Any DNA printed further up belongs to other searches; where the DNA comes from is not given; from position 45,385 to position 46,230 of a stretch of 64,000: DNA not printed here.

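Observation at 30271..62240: Two independent gene-end replacement insertions without recombinase genes in one 64-kb window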

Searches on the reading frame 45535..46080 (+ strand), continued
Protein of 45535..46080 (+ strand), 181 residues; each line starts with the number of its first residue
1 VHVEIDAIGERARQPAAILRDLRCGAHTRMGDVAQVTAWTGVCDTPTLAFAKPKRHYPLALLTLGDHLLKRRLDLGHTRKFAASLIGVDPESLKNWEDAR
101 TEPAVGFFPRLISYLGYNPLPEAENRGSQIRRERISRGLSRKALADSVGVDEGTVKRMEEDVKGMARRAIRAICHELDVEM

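Call 17: find_related_loci(query=A2, collection=genome_contigs, flank=10000)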
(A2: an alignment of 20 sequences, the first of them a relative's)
Query A2 (144 aa) in genome_contigs; peptide patterns used: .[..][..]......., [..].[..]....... (x = any residue, [..] = any of these).
467 stretches matched a pattern; 170 encode a relative of the query (tblastn E <= 1e-3); the best 80 are kept; 79 distinct loci.
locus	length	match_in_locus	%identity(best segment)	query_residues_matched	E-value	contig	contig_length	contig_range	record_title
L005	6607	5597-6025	87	1-143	5e-74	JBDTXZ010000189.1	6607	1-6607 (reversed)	MAG: bacterium isolate cluster4_bin.128 NODE_40296_length_6607_cov_5.880037, whole genome shotgun sequence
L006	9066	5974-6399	44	1-142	2e-41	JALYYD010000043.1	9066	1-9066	MAG: Gemmatimonadota bacterium isolate KAP bin30 SD1490-92_k127_500546, whole genome shotgun sequence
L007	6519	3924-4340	52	4-142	2e-40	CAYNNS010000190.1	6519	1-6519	MAG TPA_asm: uncultured Gemmatimonas sp. isolate SRP273308_co1_161 genome assembly, contig: NODE_20690_length_6519_cov_4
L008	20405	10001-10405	45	10-144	2e-33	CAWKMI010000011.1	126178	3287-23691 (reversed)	MAG: uncultured Gemmatimonadales bacterium isolate MFD05442.bin.2.133 genome assembly, contig: contig_46727, whole genom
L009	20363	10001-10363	45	1-121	9e-29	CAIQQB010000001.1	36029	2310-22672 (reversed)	MAG: uncultured Opitutae bacterium isolate Umea2_bin-3180 genome assembly, contig: bin-3180:001/195, whole genome shotgu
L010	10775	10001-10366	43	1-122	3e-27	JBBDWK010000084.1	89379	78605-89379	MAG: Bryobacteraceae bacterium isolate LejiaD_62_16 Lejia_D_507_length_89379_cov_9, whole genome shotgun sequence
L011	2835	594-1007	39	1-139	7e-27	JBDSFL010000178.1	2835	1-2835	MAG: Thermoanaerobaculia bacterium isolate cluster1_bin.227 k127_11299069, whole genome shotgun sequence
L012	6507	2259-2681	35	1-141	1e-26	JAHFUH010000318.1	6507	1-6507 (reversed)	MAG: Acidobacteria bacterium isolate nzgw75 NODE_12586_length_6508_cov_2.879129, whole genome shotgun sequence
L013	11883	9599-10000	38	2-135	4e-26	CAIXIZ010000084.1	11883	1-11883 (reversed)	MAG: uncultured Verrucomicrobia bacterium isolate Umea_bin-05090 genome assembly, contig: bin-05090:084/478, whole genom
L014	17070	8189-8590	39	2-135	8e-26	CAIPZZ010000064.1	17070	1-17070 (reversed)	MAG: uncultured Opitutae bacterium isolate UppL6_bin-0160 genome assembly, contig: bin-0160:064/276, whole genome shotgu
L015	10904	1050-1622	43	2-121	9e-26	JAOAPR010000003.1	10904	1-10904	MAG: Bryobacterales bacterium isolate RYN_19 scaffold_818780, whole genome shotgun sequence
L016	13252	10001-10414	38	1-121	2e-25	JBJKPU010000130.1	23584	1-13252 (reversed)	MAG: Terriglobia bacterium isolate Bin_15 S1Ck127_3606359_flag_0_multi_17.9855_len_23584, whole genome shotgun sequence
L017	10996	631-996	41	1-122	2e-25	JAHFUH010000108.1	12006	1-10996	MAG: Acidobacteria bacterium isolate nzgw75 NODE_3729_length_12007_cov_2.441360, whole genome shotgun sequence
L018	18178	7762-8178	41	3-117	3e-24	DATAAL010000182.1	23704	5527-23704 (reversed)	MAG TPA_asm: Longimicrobiaceae bacterium isolate SMAG_U6671 k141_2271583, whole genome shotgun sequence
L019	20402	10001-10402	40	2-135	2e-24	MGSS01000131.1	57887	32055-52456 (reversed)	MAG: Deltaproteobacteria bacterium RIFCSPLOWO2_12_FULL_60_19 rifcsplowo2_12_scaffold_680, whole genome shotgun sequence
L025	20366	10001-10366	38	18-139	4e-23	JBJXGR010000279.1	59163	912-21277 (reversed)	MAG: Bryobacteraceae bacterium isolate F1F2.bin.195 k127_8373916, whole genome shotgun sequence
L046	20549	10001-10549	39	1-121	2e-21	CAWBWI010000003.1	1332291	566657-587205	MAG: Candidatus Eisenbacteria bacterium isolate MFD09730.bin.2.41 genome assembly, contig: contig_1763, whole genome sho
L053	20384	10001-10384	36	9-135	4e-21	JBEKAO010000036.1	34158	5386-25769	MAG: Opitutaceae bacterium isolate SPRUCE 114 SPRUCE_114_36, whole genome shotgun sequence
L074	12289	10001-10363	39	20-135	2e-19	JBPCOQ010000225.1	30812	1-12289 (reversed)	MAG: Bryobacteraceae bacterium isolate TH_ant_mag_160 S1Ck127_5382247_flag_0_multi_44.9857_len_30812, whole genome shotg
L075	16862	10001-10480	34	5-121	3e-19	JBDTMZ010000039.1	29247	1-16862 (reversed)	MAG: Candidatus Solibacter sp. isolate cluster3_bin.138 NODE_4822_length_29247_cov_15.380173, whole genome shotgun seque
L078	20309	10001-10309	41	19-121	6e-19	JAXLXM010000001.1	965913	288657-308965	MAG: Candidatus Binatia bacterium isolate STL-DESB1 C1.37.fa-1, whole genome shotgun sequence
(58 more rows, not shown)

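Call 33: search_protein_families(library=pfam, proteins=[L025:8216-10411:+, L074:8357-10405:+, L075:8381-10492:+, L078:14361-15047:-, L008:12729-13169:-, L004:9053-9628:+, L053:10438-10725:-], max_evalue=0.001)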
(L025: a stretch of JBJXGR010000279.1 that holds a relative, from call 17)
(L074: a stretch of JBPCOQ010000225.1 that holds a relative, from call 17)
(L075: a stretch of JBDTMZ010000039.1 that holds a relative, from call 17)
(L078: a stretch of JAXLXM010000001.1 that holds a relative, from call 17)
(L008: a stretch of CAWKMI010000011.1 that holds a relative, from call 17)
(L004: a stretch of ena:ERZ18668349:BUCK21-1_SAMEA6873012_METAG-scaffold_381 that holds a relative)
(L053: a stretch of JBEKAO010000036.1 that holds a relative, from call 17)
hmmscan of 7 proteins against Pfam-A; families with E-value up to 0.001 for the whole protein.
L025:8216-10411:+ (731 aa): 8 families
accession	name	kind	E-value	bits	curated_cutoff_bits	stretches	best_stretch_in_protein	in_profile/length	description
PF00239.26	Resolvase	-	4.6e-33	114.8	23.3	1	51-200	1-145/145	Resolvase, N terminal domain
PF01381.28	HTH_3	-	4e-16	59.2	23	2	674-711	5-42/55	Helix-turn-helix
PF07508.19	Recombinase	-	2.3e-15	57.1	21.1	1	234-343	3-102/102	Recombinase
PF13408.12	Zn_ribbon_recom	-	4.1e-12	46.7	25.3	1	356-421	1-57/58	Recombinase zinc beta ribbon domain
PF13560.12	HTH_31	-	4.5e-11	43.3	27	1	666-710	2-47/64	Helix-turn-helix domain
PF12844.13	HTH_19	-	2.7e-05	24.4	30.2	0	608-659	4-55/64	Helix-turn-helix domain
PF13542.12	HTH_Tnp_ISL3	-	0.00048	20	27.4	0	664-698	13-46/51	Helix-turn-helix domain of transposase family ISL3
PF01527.26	HTH_Tnp_1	-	0.00082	20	24.1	0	669-701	14-46/75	Transposase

L074:8357-10405:+ (682 aa): 7 families
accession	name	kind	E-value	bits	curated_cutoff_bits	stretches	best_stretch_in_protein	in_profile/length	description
PF00239.26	Resolvase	-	2.3e-33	115.8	23.3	1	5-152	3-145/145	Resolvase, N terminal domain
PF01381.28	HTH_3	-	3.4e-18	65.8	23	2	623-656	3-36/55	Helix-turn-helix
PF07508.19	Recombinase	-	1.7e-16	60.8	21.1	1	186-294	3-101/102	Recombinase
PF13560.12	HTH_31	-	1.6e-14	54.3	27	2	619-676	4-62/64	Helix-turn-helix domain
PF12844.13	HTH_19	-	5.3e-12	45.9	30.2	1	563-610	8-55/64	Helix-turn-helix domain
PF13408.12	Zn_ribbon_recom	-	9.5e-12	45.6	25.3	1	308-373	1-57/58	Recombinase zinc beta ribbon domain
PF20432.4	Xre-like-HTH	-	0.0005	20.8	25.8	0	627-656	21-49/63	Antitoxin Xre-like helix-turn-helix domain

L075:8381-10492:+ (703 aa): 7 families
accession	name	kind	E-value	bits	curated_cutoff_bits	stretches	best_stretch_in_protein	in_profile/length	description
PF00239.26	Resolvase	-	2.3e-34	119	23.3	1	24-173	1-145/145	Resolvase, N terminal domain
PF07508.19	Recombinase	-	2.5e-15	57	21.1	1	207-313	3-100/102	Recombinase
PF01381.28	HTH_3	-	1.1e-14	54.6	23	1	649-677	8-36/55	Helix-turn-helix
PF13408.12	Zn_ribbon_recom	-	4.5e-13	49.8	25.3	1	328-393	1-57/58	Recombinase zinc beta ribbon domain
PF13560.12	HTH_31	-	9.1e-11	42.3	27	1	639-681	3-46/64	Helix-turn-helix domain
PF12844.13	HTH_19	-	2.3e-08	34.2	30.2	1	639-677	1-39/64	Helix-turn-helix domain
PF13022.12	HTH_Tnp_1_2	-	0.00069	20.1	27.9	0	651-691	27-66/122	Helix-turn-helix of insertion element transposase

L078:14361-15047:- (228 aa): 1 family
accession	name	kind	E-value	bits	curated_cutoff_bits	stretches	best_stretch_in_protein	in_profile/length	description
PF01797.21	Y1_Tnp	-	3.4e-11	43.8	23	1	12-126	5-121/121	Transposase IS200 like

L008:12729-13169:- (146 aa): 1 family
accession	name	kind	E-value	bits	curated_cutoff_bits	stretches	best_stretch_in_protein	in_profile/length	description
PF10543.14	ORF6N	-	1.4e-28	99.4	27.8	1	2-77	12-86/86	ORF6N domain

L004:9053-9628:+ (191 aa): 0 families

L053:10438-10725:- (95 aa): 1 family
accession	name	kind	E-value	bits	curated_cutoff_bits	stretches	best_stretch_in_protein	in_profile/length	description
PF05016.21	ParE_toxin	-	1.1e-19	71.3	23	1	5-93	1-87/89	ParE toxin of type II toxin-antitoxin system, parDE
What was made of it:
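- On Integrative elements of comM-specific large serine recombinases: Pfam architecture is in call 33.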

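Call 34: find_homologous_proteins(query=L075:8381-10492:+, max_evalue=1e-20)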
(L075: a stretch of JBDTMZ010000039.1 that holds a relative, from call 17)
Query L075:8381-10492:+ (703 aa): 1311 proteins with E <= 1e-20 among 8000 candidates; the best 120 are listed.
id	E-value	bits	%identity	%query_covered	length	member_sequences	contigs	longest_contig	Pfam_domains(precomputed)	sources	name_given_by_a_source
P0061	0.0e+0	1531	100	97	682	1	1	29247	PF12844.14,PF07508.20,PF00239.27,PF01381.29,PF13408.13,PF13560.13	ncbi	ncbi:MAG: recombinase family protein [Candidatus Solibacter sp.]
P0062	0.0e+0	1318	86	97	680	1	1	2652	PF12844.14,PF07508.20,PF00239.27,PF01527.27,PF01381.29,PF13408.13,PF13560.13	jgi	jgi:site-specific DNA recombinase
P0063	0.0e+0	1316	86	97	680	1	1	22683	PF12844.14,PF07508.20,PF00239.27,PF01527.27,PF01381.29,PF13408.13,PF13560.13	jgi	jgi:site-specific DNA recombinase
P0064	0.0e+0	1287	85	97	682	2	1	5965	PF12844.14,PF07508.20,PF00239.27,PF01381.29,PF13408.13,PF13560.13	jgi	-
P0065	0.0e+0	1272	84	96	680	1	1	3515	PF12844.14,PF07508.20,PF00239.27,PF01381.29,PF13408.13,PF13560.13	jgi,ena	-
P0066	0.0e+0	1264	82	97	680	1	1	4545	PF12844.14,PF07508.20,PF00239.27,PF13384.13,PF01527.27,PF01381.29,PF13408.13,PF13560.13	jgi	jgi:site-specific DNA recombinase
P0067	0.0e+0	1263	82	97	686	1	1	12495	PF12844.14,PF07508.20,PF00239.27,PF13384.13,PF01381.29,PF13408.13,PF08281.19,PF13560.13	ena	-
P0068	0.0e+0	1262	83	96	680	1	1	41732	PF12844.14,PF07508.20,PF00239.27,PF01381.29,PF13408.13,PF13560.13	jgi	jgi:site-specific DNA recombinase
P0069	0.0e+0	1260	83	96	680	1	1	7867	PF12844.14,PF07508.20,PF00239.27,PF01527.27,PF01381.29,PF13408.13,PF13560.13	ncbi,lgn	-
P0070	0.0e+0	1258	82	97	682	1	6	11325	PF12844.14,PF07508.20,PF00239.27,PF01381.29,PF13408.13,PF13560.13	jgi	jgi:site-specific DNA recombinase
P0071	0.0e+0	1257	82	97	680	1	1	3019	PF12844.14,PF07508.20,PF00239.27,PF01381.29,PF13408.13,PF13560.13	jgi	jgi:site-specific DNA recombinase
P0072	0.0e+0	1246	82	96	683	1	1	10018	PF12844.14,PF07508.20,PF00239.27,PF13384.13,PF01381.29,PF13408.13,PF13560.13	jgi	jgi:site-specific DNA recombinase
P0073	0.0e+0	1243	82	97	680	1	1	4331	PF12844.14,PF07508.20,PF00239.27,PF01381.29,PF13408.13,PF13560.13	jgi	jgi:site-specific DNA recombinase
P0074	0.0e+0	1239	81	97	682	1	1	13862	PF07508.20,PF00239.27,PF01381.29,PF13408.13,PF13560.13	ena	-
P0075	0.0e+0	1238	81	97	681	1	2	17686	PF12844.14,PF07508.20,PF00239.27,PF01381.29,PF13408.13,PF13560.13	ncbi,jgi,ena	ncbi:MAG: recombinase family protein [Bryobacteraceae bacterium]|jgi:site-specific DNA recombinase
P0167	7.3e-298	1008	79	80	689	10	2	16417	PF07508.20,PF00239.27,PF13408.13,PF09945.15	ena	-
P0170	4.8e-294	995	66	97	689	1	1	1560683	PF12844.14,PF07508.20,PF00239.27,PF01381.29,PF13408.13,PF13560.13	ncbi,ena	-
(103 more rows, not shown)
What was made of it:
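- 1311 homologues have E<1e-20 (call 34). The same module is covalently attached to a complete serine recombinase in more than 100 proteins (call 34), which gives a simpler source of catalysis.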

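Call 36: find_encoding_contigs(protein=P0167, flank=10000, max_places=3)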
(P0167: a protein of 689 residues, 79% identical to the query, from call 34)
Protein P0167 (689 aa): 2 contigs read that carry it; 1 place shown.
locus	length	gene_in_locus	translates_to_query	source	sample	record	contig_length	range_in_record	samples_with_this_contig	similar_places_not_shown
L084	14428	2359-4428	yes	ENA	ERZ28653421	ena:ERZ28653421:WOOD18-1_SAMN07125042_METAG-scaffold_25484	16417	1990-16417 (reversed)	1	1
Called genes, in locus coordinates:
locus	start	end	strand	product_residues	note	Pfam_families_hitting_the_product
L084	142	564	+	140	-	-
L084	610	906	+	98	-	-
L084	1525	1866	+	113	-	-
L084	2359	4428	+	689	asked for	PF00239:Resolvase, PF07508:Recombinase, PF13408:Zn_ribbon_recom, PF09945:DUF2177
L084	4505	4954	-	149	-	-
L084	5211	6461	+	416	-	PF01266:DAO, PF01593:Amino_oxidase, PF13450:NAD_binding_8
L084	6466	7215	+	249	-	PF07103:DUF1365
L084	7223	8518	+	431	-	PF02353:CMAS, PF13489:Methyltransf_23, PF08241:Methyltransf_11, PF08242:Methyltransf_12, PF13649:Methyltransf_25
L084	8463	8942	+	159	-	PF03364:Polyketide_cyc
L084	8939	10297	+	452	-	PF00875:DNA_photolyase, PF03441:FAD_binding_7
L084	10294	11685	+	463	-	PF01073:3Beta_HSD (weak), PF01370:Epimerase, PF05368:NmrA, PF13460:NAD_binding_10, PF11066:DUF2867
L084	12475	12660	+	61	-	-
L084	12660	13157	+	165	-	PF11149:DUF2924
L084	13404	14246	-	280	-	PF08843:AbiEii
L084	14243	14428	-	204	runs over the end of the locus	PF13338:AbiEi_4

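Call 37: find_encoding_contigs(protein=P0170, flank=10000, max_places=2)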
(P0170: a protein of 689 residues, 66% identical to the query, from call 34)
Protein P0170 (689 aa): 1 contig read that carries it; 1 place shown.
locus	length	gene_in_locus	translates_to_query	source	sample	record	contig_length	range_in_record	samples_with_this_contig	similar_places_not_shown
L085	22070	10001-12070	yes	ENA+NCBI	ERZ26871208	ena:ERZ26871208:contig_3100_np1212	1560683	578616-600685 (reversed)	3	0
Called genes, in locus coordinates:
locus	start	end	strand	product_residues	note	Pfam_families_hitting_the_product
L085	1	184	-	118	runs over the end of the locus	PF03960:ArsC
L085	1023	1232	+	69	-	-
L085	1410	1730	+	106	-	-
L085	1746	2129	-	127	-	PF01381:HTH_3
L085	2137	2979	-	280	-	-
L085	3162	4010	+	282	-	PF00520:Ion_trans, PF07885:Ion_trans_2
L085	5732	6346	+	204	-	-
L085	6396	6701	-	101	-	-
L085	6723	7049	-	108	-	-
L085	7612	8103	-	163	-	PF04542:Sigma70_r2 (weak), PF13384:HTH_23 (weak)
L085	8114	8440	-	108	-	-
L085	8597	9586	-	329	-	-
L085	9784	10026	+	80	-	-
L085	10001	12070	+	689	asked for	PF00239:Resolvase, PF07508:Recombinase, PF13408:Zn_ribbon_recom, PF12844:HTH_19 (faint), PF13560:HTH_31 (weak), PF01381:HTH_3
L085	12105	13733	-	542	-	-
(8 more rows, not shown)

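Call 42: find_related_loci(query=A3, collection=metagenome_contigs, flank=10000)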
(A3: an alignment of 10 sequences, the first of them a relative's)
Query A3 (682 aa) in metagenome_contigs; peptide patterns used: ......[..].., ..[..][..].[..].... (x = any residue, [..] = any of these).
415 stretches matched a pattern; 259 encode a relative of the query (tblastn E <= 1e-3); the best 80 are kept; 80 distinct loci.
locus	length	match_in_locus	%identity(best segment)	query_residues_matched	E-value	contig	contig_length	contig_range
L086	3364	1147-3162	84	1-672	0e+0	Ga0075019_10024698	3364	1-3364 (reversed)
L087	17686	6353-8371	81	1-674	0e+0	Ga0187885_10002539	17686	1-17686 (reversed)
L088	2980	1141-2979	88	1-613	0e+0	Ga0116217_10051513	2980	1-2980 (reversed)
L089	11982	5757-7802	76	1-682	0e+0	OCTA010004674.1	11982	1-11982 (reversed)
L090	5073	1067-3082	77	1-672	0e+0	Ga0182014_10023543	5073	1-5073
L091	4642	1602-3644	77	1-682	0e+0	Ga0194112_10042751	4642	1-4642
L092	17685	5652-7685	76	1-678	0e+0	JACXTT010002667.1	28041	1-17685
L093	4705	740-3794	76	1-673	0e+0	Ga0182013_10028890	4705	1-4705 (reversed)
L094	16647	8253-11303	77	1-660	0e+0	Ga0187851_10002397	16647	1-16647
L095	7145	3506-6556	77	1-660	0e+0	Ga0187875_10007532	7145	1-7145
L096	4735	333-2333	75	1-668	0e+0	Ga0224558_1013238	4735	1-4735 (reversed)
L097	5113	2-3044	75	5-673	0e+0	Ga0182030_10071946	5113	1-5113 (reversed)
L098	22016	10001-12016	76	1-672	0e+0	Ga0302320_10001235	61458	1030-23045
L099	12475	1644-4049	74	1-682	0e+0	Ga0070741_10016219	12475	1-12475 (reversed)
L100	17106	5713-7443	87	1-577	0e+0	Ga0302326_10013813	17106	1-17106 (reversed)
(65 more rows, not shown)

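Call 46: find_related_loci(query=A2, collection=viral_contigs, flank=10000)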
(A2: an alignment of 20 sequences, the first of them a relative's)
Query A2 (144 aa) in viral_contigs; peptide patterns used: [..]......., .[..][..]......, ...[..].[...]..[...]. (x = any residue, [..] = any of these).
22 stretches matched a pattern; 4 encode a relative of the query (tblastn E <= 1e-3); 4 distinct loci.
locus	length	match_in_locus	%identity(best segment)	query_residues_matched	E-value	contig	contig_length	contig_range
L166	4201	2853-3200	38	16-121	7e-20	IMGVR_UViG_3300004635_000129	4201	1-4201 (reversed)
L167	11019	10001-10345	38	25-133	7e-19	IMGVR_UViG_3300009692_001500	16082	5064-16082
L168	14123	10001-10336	37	11-121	6e-17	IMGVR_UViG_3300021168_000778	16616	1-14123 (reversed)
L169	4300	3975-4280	33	7-92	2e-15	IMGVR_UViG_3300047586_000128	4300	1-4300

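Call 47: find_related_loci(query=A3, collection=viral_contigs, flank=10000)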
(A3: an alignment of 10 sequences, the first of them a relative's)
Query A3 (682 aa) in viral_contigs; peptide patterns used: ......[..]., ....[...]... (x = any residue, [..] = any of these).
56 stretches matched a pattern; 18 encode a relative of the query (tblastn E <= 1e-3); 18 distinct loci.
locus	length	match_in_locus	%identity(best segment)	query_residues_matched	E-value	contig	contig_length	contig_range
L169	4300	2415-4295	78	1-668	0e+0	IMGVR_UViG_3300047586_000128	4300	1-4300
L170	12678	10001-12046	66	1-682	0e+0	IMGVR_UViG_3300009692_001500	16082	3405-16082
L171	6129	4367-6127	71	1-589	0e+0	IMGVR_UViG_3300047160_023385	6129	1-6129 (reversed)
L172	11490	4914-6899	61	1-670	0e+0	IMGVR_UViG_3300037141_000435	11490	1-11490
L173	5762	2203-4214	71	1-673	0e+0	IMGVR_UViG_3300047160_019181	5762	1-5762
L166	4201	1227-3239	53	1-673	0e+0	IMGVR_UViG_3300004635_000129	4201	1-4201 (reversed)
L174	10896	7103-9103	54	1-668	0e+0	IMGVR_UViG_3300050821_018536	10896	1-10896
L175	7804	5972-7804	88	1-595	0e+0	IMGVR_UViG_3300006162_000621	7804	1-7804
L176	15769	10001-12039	46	1-679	0e+0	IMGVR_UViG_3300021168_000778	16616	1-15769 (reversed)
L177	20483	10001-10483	41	6-165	2e-25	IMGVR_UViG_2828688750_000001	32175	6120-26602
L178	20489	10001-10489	41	6-167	7e-25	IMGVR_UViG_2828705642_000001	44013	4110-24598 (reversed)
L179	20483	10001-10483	40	6-165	1e-24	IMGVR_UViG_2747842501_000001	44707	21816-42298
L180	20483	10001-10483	41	6-165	5e-25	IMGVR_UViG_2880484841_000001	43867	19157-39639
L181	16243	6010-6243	41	74-154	5e-9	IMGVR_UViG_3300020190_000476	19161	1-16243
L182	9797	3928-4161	41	74-154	5e-9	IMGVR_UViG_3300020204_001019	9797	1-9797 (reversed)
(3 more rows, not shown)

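Call 50: search_protein_families(library=ncbifam, proteins=[L075:8381-10492:+], max_evalue=0.001)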
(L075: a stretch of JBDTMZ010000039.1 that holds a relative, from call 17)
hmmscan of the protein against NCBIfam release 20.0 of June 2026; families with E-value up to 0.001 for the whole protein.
L075:8381-10492:+ (703 aa): 16 families
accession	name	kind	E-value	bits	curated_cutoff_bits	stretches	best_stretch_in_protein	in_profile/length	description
NF047343.1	SCCmet_CcrB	equivalog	5.7e-39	134.2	900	1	23-415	8-381/542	cassette chromosome recombinase CcrB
NF041201.1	recomb_XisF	equivalog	1.8e-28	99.7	375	1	27-390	4-350/465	fdxN element excision recombinase XisF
NF047347.1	SCCmet_CcrC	equivalog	1.9e-26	92.7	900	1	24-536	5-511/558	cassette chromosome recombinase CcrC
NF047344.1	SCCmet_CcrA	equivalog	1.4e-17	63.9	700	2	25-184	5-159/442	cassette chromosome recombinase CcrA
NF007257.0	PRK09706.1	subfamily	1.2e-11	44.6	101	1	638-682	6-50/135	transcriptional repressor DicA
NF041951.1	phage_RstR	subfamily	7.7e-11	42.2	80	1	640-678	5-43/108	RstR family transcriptional repressor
NF009949.0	PRK13413.1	equivalog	1.5e-10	41.1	272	1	24-176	2-147/203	master DNA invertase Mpi family serine-type recombinase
TIGR03830.1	CxxCG_CxxCG_HTH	subfamily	6.4e-10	38.9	61.8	1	641-688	69-116/127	type II TA system antitoxin MqsA family protein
TIGR03070.1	couple_hipB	subfamily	2e-08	34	71.65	0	576-629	3-56/58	type II toxin-antitoxin system Y4mF family antitoxin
NF033518.0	transpos_IS607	equivalog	1.5e-06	27.9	110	1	21-122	53-149/187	IS607 family transposase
NF047542.1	telomere_Tap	equivalog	6.2e-06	25.2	600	1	643-694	23-74/695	telomere-associated protein Tap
NF049883.1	resolv_YneB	equivalog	3.8e-05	23.2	175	1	24-138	2-112/211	YneB family resolvase-like protein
NF040522.1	VC1465_fam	subfamily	0.00017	21.6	70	0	645-676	4-35/111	VC1465 family Xer recombination activation factor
NF045487.1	ASRP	equivalog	0.00031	19.5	300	1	392-518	359-477/593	archaea-specific SMC-related protein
TIGR00270.2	TIGR00270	equivalog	0.00064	19.6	110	0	637-677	75-115/159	multiprotein bridging factor aMBF1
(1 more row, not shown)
